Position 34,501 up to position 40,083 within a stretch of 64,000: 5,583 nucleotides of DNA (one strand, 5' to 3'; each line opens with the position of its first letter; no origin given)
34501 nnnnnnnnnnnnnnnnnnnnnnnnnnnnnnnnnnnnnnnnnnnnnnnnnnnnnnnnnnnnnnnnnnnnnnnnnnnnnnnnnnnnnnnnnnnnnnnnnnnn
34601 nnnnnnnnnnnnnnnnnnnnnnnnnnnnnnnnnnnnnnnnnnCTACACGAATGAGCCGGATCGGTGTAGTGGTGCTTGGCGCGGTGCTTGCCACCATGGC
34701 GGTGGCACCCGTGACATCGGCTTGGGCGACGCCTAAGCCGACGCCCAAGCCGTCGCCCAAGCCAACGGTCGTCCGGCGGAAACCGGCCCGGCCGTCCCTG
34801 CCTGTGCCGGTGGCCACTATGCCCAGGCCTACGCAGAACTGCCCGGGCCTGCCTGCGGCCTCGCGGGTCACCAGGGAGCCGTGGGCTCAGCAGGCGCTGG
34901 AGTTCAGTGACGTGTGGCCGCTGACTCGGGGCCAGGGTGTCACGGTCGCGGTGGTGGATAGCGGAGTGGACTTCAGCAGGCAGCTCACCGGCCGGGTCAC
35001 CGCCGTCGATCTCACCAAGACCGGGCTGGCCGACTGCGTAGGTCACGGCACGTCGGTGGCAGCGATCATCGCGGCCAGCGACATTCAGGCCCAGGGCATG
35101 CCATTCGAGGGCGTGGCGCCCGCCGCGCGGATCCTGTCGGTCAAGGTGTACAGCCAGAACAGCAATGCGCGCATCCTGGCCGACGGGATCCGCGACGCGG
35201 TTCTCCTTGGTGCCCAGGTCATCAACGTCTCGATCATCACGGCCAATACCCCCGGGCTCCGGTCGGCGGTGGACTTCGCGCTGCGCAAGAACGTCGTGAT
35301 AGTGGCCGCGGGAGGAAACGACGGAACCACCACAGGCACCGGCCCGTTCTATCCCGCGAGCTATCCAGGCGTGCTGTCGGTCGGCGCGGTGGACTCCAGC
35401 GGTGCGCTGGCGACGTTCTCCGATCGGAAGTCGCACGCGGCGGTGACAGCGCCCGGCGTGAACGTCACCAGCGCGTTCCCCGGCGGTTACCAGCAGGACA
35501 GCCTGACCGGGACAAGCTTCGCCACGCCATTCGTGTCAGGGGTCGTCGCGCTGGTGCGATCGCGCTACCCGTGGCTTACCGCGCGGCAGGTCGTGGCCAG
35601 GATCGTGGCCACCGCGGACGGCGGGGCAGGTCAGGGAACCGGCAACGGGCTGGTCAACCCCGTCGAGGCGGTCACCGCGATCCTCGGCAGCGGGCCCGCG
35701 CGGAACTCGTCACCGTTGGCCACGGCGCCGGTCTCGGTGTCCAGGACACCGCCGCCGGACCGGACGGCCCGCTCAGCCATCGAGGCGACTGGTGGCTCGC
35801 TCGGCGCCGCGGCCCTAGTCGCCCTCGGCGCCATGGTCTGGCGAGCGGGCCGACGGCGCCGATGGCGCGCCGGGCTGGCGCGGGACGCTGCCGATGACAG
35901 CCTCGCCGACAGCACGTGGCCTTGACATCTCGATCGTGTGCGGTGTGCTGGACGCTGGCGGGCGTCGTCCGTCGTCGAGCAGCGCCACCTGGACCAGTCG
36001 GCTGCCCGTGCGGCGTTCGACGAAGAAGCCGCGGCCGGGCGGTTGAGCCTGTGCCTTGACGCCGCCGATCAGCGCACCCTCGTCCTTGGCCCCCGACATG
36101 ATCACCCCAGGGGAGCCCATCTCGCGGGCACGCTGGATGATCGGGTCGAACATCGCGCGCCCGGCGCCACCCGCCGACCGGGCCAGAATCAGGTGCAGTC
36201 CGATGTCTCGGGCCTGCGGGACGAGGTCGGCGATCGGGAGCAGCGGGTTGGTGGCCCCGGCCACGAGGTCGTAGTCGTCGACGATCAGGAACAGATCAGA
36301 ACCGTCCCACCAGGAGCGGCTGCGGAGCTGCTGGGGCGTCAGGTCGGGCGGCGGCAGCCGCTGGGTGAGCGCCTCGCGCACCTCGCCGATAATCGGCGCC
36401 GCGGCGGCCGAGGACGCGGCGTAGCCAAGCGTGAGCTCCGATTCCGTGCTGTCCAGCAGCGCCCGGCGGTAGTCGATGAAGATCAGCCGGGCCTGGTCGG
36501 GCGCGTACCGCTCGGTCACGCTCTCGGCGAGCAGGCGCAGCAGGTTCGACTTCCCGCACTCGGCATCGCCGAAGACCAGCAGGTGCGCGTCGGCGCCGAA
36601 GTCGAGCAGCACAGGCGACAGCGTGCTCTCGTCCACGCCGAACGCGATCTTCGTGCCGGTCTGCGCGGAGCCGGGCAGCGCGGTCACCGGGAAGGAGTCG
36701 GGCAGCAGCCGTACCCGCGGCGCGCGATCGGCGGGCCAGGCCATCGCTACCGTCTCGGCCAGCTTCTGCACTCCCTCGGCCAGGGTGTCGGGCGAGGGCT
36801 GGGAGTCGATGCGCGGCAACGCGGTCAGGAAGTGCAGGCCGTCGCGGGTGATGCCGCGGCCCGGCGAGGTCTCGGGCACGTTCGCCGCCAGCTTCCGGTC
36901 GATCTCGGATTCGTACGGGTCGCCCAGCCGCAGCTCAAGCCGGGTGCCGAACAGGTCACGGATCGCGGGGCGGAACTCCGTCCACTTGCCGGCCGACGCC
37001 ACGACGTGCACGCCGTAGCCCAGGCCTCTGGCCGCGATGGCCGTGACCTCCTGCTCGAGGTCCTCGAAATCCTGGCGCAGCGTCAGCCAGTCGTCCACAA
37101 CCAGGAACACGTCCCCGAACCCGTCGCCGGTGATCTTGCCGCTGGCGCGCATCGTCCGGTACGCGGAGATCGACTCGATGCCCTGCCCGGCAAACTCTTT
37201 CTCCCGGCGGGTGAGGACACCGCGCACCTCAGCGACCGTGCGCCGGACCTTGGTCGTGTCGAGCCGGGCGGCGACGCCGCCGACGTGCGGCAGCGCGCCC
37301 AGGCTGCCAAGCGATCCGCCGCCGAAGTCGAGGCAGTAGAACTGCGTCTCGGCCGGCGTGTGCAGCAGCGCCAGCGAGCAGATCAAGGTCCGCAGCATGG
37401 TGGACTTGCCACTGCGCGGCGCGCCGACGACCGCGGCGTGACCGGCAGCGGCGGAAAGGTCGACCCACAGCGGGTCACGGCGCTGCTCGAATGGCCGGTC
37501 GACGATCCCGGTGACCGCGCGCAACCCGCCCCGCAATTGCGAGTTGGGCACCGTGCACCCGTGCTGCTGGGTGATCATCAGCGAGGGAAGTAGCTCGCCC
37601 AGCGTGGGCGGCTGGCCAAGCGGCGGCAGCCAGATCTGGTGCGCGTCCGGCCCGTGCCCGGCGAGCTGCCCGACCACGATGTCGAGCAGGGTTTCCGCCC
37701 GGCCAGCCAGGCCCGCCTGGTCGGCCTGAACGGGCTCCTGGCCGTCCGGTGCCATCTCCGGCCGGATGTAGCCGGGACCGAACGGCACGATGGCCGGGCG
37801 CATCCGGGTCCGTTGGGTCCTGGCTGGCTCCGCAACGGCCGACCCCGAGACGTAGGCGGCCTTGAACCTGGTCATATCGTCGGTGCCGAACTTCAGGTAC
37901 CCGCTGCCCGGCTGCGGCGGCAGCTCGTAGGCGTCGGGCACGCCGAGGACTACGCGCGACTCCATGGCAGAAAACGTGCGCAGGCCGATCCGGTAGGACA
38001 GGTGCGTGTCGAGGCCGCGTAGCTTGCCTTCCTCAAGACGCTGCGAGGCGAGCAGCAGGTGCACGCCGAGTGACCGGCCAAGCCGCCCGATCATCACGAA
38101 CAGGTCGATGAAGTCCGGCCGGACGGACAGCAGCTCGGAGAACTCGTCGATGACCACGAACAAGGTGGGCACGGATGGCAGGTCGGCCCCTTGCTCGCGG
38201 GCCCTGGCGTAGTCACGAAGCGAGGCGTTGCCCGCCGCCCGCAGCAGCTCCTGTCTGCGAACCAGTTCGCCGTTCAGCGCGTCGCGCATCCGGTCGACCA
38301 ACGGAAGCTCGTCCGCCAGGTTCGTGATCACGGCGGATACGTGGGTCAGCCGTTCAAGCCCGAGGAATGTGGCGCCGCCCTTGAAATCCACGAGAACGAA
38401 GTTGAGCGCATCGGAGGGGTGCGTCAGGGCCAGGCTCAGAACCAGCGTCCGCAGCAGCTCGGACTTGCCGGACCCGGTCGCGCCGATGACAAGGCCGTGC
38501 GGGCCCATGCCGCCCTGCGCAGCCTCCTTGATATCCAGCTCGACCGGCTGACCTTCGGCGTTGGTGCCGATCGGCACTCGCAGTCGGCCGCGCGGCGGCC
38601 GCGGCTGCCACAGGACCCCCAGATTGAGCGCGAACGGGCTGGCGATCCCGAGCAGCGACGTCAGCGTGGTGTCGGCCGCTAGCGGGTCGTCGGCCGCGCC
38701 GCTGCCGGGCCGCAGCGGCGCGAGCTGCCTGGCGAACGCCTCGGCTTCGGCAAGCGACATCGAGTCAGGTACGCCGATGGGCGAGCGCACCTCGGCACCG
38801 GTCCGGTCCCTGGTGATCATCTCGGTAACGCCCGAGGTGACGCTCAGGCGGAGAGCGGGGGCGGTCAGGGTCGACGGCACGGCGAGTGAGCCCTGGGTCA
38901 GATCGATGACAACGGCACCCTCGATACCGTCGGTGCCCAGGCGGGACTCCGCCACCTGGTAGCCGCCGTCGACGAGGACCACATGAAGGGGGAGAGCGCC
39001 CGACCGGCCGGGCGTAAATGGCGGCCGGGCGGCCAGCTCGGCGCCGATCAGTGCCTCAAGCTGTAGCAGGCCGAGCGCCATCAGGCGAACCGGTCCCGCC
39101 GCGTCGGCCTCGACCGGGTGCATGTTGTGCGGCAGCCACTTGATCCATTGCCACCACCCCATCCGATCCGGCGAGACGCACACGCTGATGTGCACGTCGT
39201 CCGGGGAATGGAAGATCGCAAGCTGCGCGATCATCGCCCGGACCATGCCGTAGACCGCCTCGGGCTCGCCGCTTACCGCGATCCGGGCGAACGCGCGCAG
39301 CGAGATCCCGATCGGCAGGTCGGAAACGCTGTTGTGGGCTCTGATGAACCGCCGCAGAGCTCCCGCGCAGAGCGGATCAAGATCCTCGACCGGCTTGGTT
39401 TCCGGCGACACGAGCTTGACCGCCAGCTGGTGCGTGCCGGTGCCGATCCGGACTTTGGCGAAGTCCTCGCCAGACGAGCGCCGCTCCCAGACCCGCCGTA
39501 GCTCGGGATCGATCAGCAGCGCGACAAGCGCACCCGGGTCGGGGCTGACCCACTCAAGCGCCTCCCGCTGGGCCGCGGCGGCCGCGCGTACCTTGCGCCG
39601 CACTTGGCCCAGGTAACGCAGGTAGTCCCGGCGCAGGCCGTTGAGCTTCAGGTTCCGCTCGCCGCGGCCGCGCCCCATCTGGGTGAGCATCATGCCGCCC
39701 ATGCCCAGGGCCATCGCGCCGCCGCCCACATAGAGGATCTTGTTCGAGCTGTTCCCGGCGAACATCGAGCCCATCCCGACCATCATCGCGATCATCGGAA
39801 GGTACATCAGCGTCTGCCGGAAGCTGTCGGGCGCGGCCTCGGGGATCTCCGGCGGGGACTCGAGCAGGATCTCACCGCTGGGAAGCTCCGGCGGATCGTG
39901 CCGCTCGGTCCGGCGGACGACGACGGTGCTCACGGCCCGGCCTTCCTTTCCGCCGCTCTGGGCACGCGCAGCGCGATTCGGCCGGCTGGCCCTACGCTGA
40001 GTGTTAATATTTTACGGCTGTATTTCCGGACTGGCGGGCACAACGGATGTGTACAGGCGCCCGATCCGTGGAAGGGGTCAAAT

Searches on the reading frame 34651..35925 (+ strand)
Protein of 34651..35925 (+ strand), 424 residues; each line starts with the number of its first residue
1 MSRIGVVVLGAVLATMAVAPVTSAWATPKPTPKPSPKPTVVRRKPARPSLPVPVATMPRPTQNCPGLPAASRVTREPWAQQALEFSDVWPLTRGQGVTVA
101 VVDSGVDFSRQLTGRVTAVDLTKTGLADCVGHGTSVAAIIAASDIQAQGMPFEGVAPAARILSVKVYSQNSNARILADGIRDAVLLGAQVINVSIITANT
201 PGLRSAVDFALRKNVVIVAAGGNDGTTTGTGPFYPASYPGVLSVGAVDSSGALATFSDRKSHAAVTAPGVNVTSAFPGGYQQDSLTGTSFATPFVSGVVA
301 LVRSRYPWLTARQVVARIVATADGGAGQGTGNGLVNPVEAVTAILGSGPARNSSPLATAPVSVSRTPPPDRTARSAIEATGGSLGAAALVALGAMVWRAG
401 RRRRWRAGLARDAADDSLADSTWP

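Call 3: search_protein_families(library=pfam, proteins=[window:34651-35925:+], max_evalue=0.1)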
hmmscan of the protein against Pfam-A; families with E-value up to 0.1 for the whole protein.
window:34651-35925:+ (424 aa): 3 families
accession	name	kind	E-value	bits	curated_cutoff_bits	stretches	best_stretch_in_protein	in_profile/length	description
PF00082.27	Peptidase_S8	-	1.4e-44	153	21.8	1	94-328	1-283/288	Subtilase family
PF13472.12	Lipase_GDSL_2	-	0.035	15.1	32.9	1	167-248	14-88/178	GDSL-like Lipase/Acylhydrolase family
PF00994.29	MoCF_biosynth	-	0.073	13.2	26.6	0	169-222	15-65/144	Probable molybdopterin binding domain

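Call 4: search_protein_families(library=ncbifam, proteins=[window:34651-35925:+], max_evalue=0.1)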
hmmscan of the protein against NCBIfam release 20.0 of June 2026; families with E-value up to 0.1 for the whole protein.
window:34651-35925:+ (424 aa): 10 families
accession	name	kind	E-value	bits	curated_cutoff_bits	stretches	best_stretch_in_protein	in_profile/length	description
TIGR03921.1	T7SS_mycosin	equivalog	4e-82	276.2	278.75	1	83-403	1-352/353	type VII secretion-associated serine protease mycosin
TIGR03895.1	protease_PatA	subfamily_domain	2.9e-23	82.5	421.05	1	132-304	1-178/606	PatA/PatG family cyanobactin maturation protease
NF049966.1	QH_SP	equivalog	1.6e-20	73.4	165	1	99-322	2-211/219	subtilisin-like serine protease QhpE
NF033595.1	denti_PrtP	equivalog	1.2e-19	70.4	300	1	208-345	360-506/606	dentilisin complex serine proteinase subunit PrtP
NF040553.1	SGO_0316_fam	subfamily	1.9e-12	45.7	1400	2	128-226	356-466/1486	SGO_0316/SGO_0317 family LPXTG-anchored serine peptidase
NF051851.1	AtpSerPepEprS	equivalog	2.5e-07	29.1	1700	1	264-326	280-341/988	autotransporter serine peptidase EprS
NF040809.1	germ_prot_CspBA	exception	6.3e-06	24.1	1250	1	264-302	435-472/1099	bifunctional germination protease/germinant receptor pseudoprotease CspBA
NF042956.1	IteS_antiphage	equivalog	0.00012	20.5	900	1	86-186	246-347/747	S8 family anti-phage peptidase IteS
NF040808.2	CspC_non_triad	exception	0.00023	19.8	675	0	257-302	453-497/556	bile acid germinant receptor pseudoprotease CspC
NF033865.1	fusolisin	equivalog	0.00033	18.9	999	1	283-323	340-380/1006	fusolisin family autotransporter serine protease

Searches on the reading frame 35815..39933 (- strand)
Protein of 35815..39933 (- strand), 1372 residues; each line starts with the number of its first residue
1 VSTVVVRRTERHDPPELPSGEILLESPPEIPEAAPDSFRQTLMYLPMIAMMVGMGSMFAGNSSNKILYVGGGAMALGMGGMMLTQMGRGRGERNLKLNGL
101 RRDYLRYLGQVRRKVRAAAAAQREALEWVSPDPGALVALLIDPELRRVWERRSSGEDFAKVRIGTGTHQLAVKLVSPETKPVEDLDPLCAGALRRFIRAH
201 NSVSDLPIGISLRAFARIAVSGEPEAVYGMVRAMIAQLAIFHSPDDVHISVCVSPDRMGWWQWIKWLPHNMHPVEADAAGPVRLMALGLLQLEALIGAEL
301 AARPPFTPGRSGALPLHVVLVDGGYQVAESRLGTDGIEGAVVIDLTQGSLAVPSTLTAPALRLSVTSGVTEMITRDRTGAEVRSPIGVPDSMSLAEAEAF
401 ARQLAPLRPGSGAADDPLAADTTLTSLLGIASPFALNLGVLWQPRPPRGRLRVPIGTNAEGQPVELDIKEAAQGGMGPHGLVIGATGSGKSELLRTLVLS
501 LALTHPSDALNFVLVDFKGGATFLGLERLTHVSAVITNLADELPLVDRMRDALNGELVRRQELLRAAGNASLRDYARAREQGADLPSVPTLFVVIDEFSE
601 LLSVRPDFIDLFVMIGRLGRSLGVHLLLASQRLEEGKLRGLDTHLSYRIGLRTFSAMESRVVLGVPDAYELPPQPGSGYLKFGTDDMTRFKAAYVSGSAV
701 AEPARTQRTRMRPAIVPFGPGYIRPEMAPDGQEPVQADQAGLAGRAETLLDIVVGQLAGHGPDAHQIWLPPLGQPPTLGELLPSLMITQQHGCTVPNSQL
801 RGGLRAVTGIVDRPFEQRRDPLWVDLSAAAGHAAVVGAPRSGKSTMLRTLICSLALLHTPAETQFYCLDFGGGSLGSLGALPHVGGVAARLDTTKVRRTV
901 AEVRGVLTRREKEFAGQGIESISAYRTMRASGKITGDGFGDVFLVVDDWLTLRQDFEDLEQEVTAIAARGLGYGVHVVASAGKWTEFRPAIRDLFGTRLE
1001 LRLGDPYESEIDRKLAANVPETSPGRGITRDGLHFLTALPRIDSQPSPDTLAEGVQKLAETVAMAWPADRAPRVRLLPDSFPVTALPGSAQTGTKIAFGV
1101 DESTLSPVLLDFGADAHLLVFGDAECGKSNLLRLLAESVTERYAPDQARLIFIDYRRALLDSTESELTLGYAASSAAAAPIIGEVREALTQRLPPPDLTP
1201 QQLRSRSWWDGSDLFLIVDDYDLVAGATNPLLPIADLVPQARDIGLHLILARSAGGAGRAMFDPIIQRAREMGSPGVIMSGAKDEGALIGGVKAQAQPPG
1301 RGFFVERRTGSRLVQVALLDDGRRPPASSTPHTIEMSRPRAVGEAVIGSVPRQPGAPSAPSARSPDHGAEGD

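Call 10: search_protein_families(library=pfam, proteins=[window:35815-39933:-], max_evalue=0.01)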
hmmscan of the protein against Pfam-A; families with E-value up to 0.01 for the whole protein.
window:35815-39933:- (1372 aa): 17 families
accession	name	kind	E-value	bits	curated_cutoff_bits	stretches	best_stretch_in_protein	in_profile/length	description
PF01580.24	FtsK_SpoIIIE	-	1.3e-90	303.2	24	3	809-1042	18-219/221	FtsK/SpoIIIE family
PF13401.12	AAA_22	-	3.1e-13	50.6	27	1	479-629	7-121/130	AAA domain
PF01935.23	DUF87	-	2.6e-08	34.7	23.2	1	458-517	8-60/220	Helicase HerA, central domain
PF13191.12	AAA_16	-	1.3e-07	32.7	32.6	1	470-599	17-142/167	AAA ATPase domain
PF05729.18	NACHT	-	2.1e-06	28.1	26.7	0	481-514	4-38/167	NACHT domain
PF13481.12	AAA_25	-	6.3e-06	26.4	27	0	479-550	35-111/195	AAA domain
PF13555.12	AAA_29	-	4.6e-05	23.5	27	0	479-494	24-39/61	P-loop containing region of AAA domain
PF01637.24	ATPase_2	-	0.00017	21.9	33.2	0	1111-1141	16-46/225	ATPase domain predominantly from Archaea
PF25199.1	nSTAND_NTPase5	-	0.00032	21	34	0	472-502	36-66/145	Novel STAND NTPase 5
PF00005.33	ABC_tran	-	0.00037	21.5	25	0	482-498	16-32/137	ABC transporter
PF00910.28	RNA_helicase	-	0.00084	20.2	21.5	0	1119-1143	2-26/105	RNA helicase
PF02456.21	Adeno_IVa2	-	0.0016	17.8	21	0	480-506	90-115/370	Adenovirus IVa2 protein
PF01926.29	MMR_HSR1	-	0.0017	18.9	21.9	0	833-853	2-22/113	50S ribosome-binding GTPase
PF24883.2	NPHP3_N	-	0.0029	18.3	24.8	0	832-871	24-61/164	Nephrocystin 3, N-terminal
PF20703.3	nSTAND1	-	0.0042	17.2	27.1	0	481-605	37-131/379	Novel STAND NTPase 1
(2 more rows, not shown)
